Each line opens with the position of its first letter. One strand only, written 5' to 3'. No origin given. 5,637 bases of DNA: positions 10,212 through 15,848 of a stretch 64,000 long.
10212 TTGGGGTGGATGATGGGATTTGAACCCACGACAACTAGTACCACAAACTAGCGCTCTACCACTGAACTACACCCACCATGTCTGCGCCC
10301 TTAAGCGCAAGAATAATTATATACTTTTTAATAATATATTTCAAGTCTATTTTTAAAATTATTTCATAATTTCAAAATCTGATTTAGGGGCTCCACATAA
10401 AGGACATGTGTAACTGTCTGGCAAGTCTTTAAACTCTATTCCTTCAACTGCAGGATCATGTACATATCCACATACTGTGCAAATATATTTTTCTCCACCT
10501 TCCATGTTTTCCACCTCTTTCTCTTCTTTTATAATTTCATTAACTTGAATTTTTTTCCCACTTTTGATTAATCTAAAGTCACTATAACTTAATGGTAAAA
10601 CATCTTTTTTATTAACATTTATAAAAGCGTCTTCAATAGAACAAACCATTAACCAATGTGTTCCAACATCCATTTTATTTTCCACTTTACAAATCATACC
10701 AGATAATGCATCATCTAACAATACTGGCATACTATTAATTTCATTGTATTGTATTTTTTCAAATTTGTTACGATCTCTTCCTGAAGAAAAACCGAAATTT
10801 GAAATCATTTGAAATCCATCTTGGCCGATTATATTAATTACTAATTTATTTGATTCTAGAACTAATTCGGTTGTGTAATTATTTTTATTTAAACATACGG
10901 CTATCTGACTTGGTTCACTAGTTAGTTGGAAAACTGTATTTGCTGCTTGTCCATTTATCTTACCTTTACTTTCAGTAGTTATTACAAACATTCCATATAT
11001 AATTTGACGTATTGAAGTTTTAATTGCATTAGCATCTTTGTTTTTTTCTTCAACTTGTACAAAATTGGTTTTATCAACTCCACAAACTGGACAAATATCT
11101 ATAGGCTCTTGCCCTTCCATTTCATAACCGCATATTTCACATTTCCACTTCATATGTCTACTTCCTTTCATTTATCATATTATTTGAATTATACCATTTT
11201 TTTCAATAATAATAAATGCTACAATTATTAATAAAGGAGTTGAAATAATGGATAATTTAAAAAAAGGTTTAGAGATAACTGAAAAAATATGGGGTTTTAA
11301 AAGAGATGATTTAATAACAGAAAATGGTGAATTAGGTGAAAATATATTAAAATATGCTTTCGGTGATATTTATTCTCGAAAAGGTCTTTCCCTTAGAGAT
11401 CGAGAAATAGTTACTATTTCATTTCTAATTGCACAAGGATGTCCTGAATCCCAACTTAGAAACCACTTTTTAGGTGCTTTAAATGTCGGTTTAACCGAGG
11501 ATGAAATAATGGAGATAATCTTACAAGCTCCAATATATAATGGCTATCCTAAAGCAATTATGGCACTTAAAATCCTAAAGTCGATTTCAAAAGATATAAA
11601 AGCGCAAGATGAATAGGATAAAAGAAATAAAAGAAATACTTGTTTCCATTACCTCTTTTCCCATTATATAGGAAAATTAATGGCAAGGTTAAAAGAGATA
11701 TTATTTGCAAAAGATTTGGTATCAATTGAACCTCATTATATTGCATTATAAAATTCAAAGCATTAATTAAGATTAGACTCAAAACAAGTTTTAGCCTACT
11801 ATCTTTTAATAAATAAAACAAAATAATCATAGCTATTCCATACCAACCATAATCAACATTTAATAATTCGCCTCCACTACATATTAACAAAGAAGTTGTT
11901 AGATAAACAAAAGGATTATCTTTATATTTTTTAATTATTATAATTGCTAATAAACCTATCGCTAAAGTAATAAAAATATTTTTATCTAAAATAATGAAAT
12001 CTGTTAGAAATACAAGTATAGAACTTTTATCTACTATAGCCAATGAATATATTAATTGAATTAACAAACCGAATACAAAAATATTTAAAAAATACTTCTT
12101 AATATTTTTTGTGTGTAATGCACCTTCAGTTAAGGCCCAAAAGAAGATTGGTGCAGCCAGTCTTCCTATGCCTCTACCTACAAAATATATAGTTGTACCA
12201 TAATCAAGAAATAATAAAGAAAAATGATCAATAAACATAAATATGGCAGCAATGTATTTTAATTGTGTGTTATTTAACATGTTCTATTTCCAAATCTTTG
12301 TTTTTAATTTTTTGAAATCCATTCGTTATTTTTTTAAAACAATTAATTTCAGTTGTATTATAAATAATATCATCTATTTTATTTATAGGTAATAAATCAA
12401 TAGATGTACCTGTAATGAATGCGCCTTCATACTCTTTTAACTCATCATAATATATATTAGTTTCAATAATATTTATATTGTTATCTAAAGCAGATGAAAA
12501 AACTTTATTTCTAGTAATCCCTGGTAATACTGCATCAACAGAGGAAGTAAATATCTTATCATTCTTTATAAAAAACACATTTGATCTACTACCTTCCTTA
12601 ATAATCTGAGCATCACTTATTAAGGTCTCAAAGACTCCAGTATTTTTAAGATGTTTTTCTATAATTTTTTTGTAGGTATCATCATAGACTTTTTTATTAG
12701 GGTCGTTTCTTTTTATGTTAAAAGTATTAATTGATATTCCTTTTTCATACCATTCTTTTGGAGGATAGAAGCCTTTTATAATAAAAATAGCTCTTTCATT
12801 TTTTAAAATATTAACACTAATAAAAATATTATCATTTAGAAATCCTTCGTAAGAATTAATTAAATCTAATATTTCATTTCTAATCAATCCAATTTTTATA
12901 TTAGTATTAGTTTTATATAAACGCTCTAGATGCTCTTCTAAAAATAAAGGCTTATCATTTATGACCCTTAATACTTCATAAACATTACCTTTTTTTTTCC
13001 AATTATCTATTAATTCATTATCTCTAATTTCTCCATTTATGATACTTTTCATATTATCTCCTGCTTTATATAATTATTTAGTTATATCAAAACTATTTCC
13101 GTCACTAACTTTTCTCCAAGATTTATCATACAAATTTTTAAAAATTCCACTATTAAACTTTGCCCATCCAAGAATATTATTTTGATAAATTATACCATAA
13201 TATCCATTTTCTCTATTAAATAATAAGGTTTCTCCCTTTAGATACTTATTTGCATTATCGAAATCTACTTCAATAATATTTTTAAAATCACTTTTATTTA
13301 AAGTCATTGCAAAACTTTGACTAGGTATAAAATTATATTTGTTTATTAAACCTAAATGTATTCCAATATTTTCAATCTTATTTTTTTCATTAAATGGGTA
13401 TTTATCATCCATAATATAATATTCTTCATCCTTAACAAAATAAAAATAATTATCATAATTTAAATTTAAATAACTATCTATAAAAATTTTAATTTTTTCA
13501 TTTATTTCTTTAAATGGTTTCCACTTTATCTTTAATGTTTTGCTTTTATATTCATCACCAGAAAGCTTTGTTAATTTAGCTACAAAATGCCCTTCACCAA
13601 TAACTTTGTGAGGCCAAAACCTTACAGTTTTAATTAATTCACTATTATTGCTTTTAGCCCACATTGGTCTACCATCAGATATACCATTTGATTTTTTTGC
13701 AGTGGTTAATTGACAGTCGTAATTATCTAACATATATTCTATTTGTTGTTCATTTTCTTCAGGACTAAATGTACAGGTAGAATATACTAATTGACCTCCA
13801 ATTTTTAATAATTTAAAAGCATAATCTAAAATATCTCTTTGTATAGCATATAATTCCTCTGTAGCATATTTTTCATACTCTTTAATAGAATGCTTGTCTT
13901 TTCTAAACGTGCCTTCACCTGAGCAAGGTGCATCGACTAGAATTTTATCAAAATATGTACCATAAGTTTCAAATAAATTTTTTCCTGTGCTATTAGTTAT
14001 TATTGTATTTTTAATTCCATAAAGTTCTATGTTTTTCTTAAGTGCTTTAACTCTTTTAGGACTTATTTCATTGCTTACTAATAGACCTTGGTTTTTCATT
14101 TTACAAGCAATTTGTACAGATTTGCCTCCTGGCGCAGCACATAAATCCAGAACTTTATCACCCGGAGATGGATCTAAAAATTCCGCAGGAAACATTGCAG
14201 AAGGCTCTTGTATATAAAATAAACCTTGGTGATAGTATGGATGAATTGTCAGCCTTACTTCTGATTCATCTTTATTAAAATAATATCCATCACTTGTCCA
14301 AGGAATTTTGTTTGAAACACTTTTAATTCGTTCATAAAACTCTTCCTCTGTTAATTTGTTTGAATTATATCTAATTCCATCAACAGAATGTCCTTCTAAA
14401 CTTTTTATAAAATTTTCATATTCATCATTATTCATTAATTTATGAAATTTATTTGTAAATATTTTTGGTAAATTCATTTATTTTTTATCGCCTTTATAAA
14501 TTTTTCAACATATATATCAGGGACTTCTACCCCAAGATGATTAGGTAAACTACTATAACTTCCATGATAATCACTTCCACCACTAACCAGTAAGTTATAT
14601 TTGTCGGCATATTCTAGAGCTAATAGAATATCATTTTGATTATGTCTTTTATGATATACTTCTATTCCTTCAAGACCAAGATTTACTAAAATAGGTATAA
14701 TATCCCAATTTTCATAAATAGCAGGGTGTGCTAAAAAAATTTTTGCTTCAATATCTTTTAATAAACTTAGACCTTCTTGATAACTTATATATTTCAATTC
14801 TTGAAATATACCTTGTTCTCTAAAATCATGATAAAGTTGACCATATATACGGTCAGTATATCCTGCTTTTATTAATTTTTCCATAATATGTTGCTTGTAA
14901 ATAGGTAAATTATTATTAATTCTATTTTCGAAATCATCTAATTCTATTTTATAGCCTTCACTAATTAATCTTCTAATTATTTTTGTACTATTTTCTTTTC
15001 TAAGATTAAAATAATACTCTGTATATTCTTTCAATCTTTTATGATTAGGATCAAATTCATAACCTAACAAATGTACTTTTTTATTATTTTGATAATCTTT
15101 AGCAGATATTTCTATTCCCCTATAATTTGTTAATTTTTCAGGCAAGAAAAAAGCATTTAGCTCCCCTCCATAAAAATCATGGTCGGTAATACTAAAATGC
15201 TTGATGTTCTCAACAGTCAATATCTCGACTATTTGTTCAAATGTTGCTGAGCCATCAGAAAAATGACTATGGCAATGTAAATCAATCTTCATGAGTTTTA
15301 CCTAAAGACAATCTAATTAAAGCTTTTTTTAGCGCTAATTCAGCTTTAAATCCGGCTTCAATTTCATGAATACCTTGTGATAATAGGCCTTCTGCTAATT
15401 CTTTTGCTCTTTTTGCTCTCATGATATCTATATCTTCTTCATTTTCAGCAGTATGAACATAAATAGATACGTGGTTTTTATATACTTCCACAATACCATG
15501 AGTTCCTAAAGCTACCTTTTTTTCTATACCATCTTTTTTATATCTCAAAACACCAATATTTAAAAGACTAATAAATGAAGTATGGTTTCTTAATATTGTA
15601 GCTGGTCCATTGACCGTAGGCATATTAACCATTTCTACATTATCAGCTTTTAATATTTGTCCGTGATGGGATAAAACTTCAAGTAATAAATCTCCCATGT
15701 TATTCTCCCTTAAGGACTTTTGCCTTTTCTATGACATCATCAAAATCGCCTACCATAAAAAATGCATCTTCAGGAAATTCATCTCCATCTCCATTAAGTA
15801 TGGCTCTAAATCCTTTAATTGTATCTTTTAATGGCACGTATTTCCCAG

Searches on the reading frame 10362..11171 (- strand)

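Call 39: search_protein_families(library=ncbifam, proteins=[window:10362-11171:-], max_evalue=0.00001)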
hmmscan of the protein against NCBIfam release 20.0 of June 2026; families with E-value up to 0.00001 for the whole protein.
window:10362-11171:- (270 aa): 10 families
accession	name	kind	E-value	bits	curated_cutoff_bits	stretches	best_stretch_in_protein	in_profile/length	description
TIGR03615.1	RutF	equivalog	4.8e-17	62.4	254.75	1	52-185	8-140/156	NADH-dependent FMN reductase RutF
NF045768.1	RubredRD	equivalog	6.1e-15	55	90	1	227-267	2-50/54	rubredoxin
TIGR02296.1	HpaC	equivalog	1.9e-13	50.7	205.95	1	56-192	7-143/154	4-hydroxyphenylacetate 3-monooxygenase, reductase component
NF045630.1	monooxsub_HsaB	equivalog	3.7e-12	46.4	230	1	45-182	5-140/186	3-hydroxy-9,10-secoandrosta-1,3,5(10)-triene-9,17-dione monooxygenase reductase subunit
NF042921.1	HpaC_Thermus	equivalog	3e-11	43.5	200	1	48-189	3-137/150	4-hydroxyphenylacetate 3-monooxygenase reductase subunit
NF045767.1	RuberyRbr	equivalog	4.2e-10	40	200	1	5-42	155-192/194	rubrerythrin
NF045919.1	HphnlacHdxRed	equivalog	6.8e-10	38.5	340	1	42-179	2-137/309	p-hydroxyphenylacetate 3-hydroxylase reductase component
NF045733.1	StyMonoxStyB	equivalog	9.8e-10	38.6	200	1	51-181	5-130/150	styrene monooxygenase NADH-dependent flavin reductase subunit StyB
NF012030.0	PRK15486.1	equivalog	2.2e-07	30.8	315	1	60-185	20-146/170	4-hydroxyphenylacetate 3-monooxygenase reductase subunit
NF045783.1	Nigrythrn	equivalog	1.6e-06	28.4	340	0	218-267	161-200/202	nigerythrin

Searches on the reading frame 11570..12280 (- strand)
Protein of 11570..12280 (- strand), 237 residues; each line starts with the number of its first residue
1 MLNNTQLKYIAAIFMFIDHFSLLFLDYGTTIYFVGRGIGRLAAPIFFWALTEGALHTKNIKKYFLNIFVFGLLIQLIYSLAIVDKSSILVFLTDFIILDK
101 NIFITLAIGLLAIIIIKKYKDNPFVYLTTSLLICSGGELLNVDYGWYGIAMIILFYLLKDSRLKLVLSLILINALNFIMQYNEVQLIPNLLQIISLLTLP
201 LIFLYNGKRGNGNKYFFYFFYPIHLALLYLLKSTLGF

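Call 39: search_protein_families(library=ncbifam, proteins=[window:11570-12280:-], max_evalue=0.00001)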
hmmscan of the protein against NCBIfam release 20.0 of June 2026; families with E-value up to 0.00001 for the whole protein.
window:11570-12280:- (237 aa): 1 family
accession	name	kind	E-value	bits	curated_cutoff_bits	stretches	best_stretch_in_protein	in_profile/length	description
NF010454.0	PRK13882.1-1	subfamily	1.8e-08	34.5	206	1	6-232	8-205/209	conjugal transfer protein TrbP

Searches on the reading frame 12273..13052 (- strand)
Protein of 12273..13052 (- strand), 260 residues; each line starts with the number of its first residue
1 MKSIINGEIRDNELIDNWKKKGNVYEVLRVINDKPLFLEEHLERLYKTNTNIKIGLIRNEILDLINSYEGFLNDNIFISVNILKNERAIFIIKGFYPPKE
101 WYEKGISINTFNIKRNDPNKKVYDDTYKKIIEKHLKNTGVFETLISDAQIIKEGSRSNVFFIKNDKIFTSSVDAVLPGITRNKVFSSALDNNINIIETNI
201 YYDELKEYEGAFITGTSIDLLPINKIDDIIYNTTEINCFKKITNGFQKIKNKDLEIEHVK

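Call 39: search_protein_families(library=ncbifam, proteins=[window:12273-13052:-], max_evalue=0.00001)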
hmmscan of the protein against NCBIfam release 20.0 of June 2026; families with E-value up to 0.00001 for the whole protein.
window:12273-13052:- (260 aa): 15 families
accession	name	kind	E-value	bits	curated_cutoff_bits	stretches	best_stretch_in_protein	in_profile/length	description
TIGR01121.1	D_amino_aminoT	equivalog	1.6e-22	80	277.45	1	130-245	153-270/276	D-amino-acid transaminase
NF006185.0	PRK08320.1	subfamily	3.9e-21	75.5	363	1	98-253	123-286/292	branched-chain amino acid aminotransferase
NF005146.0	PRK06606.1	equivalog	2.3e-20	72.8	279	1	81-252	113-294/307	branched-chain amino acid transaminase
TIGR01122.1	ilvE_I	equivalog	2.6e-20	72.8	245.55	1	93-254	118-288/298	branched-chain-amino-acid transaminase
NF005209.0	PRK06680.1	subfamily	8.2e-20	70.8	320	1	130-229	158-259/286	D-amino-acid transaminase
NF005726.0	PRK07544.1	equivalog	8.5e-20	71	396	1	101-248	134-286/295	branched-chain amino acid aminotransferase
NF005800.0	PRK07650.1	equivalog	2e-18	66.6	308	1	24-252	30-278/290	aminodeoxychorismate lyase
TIGR03461.1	pabC_Proteo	equivalog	2.1e-16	59.9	176.85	1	130-236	147-255/262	aminodeoxychorismate lyase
NF004761.0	PRK06092.1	equivalog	1.4e-14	54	260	1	130-236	149-257/268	aminodeoxychorismate lyase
NF009126.0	PRK12479.1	equivalog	2e-14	53.5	518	1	98-251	124-285/299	branched-chain-amino-acid transaminase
NF009066.0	PRK12400.1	equivalog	7e-14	51.9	538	1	136-246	166-278/290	D-amino-acid transaminase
NF005888.0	PRK07849.1-3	equivalog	8.3e-11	41.4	273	1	150-228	191-271/298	aminodeoxychorismate lyase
NF009896.0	PRK13356.1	equivalog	1.1e-10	41.1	262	1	136-234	169-269/287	branched-chain amino acid aminotransferase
TIGR01123.1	ilvE_II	equivalog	1.2e-08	34.4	250.05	1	148-227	186-271/313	branched-chain-amino-acid transaminase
NF009897.0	PRK13357.1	equivalog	1.9e-08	33.5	307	1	148-228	229-316/358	branched-chain amino acid aminotransferase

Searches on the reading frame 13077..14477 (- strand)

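Call 39: search_protein_families(library=ncbifam, proteins=[window:13077-14477:-], max_evalue=0.00001)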
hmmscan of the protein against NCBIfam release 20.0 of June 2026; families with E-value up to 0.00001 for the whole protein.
window:13077-14477:- (467 aa): 10 families
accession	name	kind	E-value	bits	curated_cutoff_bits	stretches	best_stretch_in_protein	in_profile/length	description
NF041567.1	mtaseRsmF_Thermus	equivalog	3.6e-96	322.5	690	1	17-447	6-437/443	16S rRNA (cytosine(1407)-C(5))-methyltransferase RsmF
NF008898.0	PRK11933.1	equivalog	3.5e-80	269.8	588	1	2-453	7-468/480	16S rRNA (cytosine(1407)-C(5))-methyltransferase RsmF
TIGR00446.1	nop2p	subfamily_domain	1.8e-68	230.6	210.45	1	35-304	1-264/264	NOL1/NOP2/sun family putative RNA methylase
NF011494.0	PRK14902.1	equivalog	2.1e-58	198.2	319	1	3-304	149-442/444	16S rRNA (cytosine(967)-C(5))-methyltransferase RsmB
NF011493.0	PRK14901.1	equivalog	1.9e-52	178.6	540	1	3-304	151-445/447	16S rRNA (cytosine(967)-C(5))-methyltransferase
NF040814.1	tRNA_cyt_mtase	equivalog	8.3e-51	172.8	550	1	5-304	10-304/305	tRNA (cytosine(49)-C(5))-methyltransferase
TIGR00563.1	rsmB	equivalog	6e-46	157.4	269.05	1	4-304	145-435/437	16S rRNA (cytosine(967)-C(5))-methyltransferase RsmB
NF008149.0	PRK10901.1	equivalog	5.1e-38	131.2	375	1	18-304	164-432/434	16S rRNA (cytosine(967)-C(5))-methyltransferase RsmB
NF011495.0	PRK14903.1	equivalog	5.7e-32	111.1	503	1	36-249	167-381/431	16S rRNA (cytosine(967)-C(5))-methyltransferase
NF010550.0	PRK13943.1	equivalog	7.2e-06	25.4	359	0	98-181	73-155/322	protein-L-isoaspartate O-methyltransferase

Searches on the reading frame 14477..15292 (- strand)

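Call 39: search_protein_families(library=ncbifam, proteins=[window:14477-15292:-], max_evalue=0.00001)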
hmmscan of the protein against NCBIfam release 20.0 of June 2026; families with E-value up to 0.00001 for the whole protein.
window:14477-15292:- (272 aa): 3 families
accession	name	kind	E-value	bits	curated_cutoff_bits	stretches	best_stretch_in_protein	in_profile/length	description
NF041661.1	Cycl_ph_dihydrol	equivalog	3.5e-42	144.5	500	1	4-258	1-258/259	phosphoribosyl 1,2-cyclic phosphate 1,2-diphosphodiesterase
NF041577.1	nside_bi_sphtase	equivalog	5e-26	91.5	400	1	2-248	3-255/276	3',5'-nucleoside bisphosphate phosphatase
NF047791.1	RNaseRnm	equivalog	9.5e-23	80.8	375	1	3-245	3-252/275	RNase RNM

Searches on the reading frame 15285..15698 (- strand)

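Call 39: search_protein_families(library=ncbifam, proteins=[window:15285-15698:-], max_evalue=0.00001)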
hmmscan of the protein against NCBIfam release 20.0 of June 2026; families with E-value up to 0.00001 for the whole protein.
window:15285-15698:- (138 aa): 11 families
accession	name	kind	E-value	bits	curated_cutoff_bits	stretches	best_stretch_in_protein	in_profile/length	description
NF009980.0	PRK13446.1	equivalog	4.1e-28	98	129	1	4-134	5-132/136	F0F1 ATP synthase subunit epsilon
NF001846.0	PRK00571.1-3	equivalog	2.1e-27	96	132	1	3-134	3-135/137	F0F1 ATP synthase subunit epsilon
TIGR01216.1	ATP_synt_epsi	equivalog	8.4e-21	74.3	67.25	1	6-131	4-127/130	ATP synthase F1 subunit epsilon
NF009984.0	PRK13450.1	equivalog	1.1e-19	70.6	164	1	14-132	14-130/133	F0F1 ATP synthase subunit epsilon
NF011322.0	PRK14735.1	equivalog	2e-18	66.7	202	1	6-136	5-132/139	F0F1 ATP synthase subunit epsilon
NF001847.0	PRK00571.1-4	equivalog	4.6e-15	55.5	135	1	5-130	5-128/139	F0F1 ATP synthase subunit epsilon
NF009979.0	PRK13444.1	equivalog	9.1e-13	48.7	163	1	5-105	7-105/127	F0F1 ATP synthase subunit epsilon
NF009977.0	PRK13442.1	equivalog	2.3e-09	37.3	80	1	20-98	21-99/102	F0F1 ATP synthase subunit epsilon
NF009986.0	PRK13452.1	equivalog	2e-08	34.4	207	1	6-107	8-107/145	F0F1 ATP synthase subunit epsilon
NF009982.0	PRK13448.1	equivalog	4.3e-06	26.9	146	1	14-100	13-99/135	F0F1 ATP synthase subunit epsilon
NF001851.0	PRK00571.2-4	equivalog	4.4e-06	26.8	131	1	14-106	14-106/135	F0F1 ATP synthase subunit epsilon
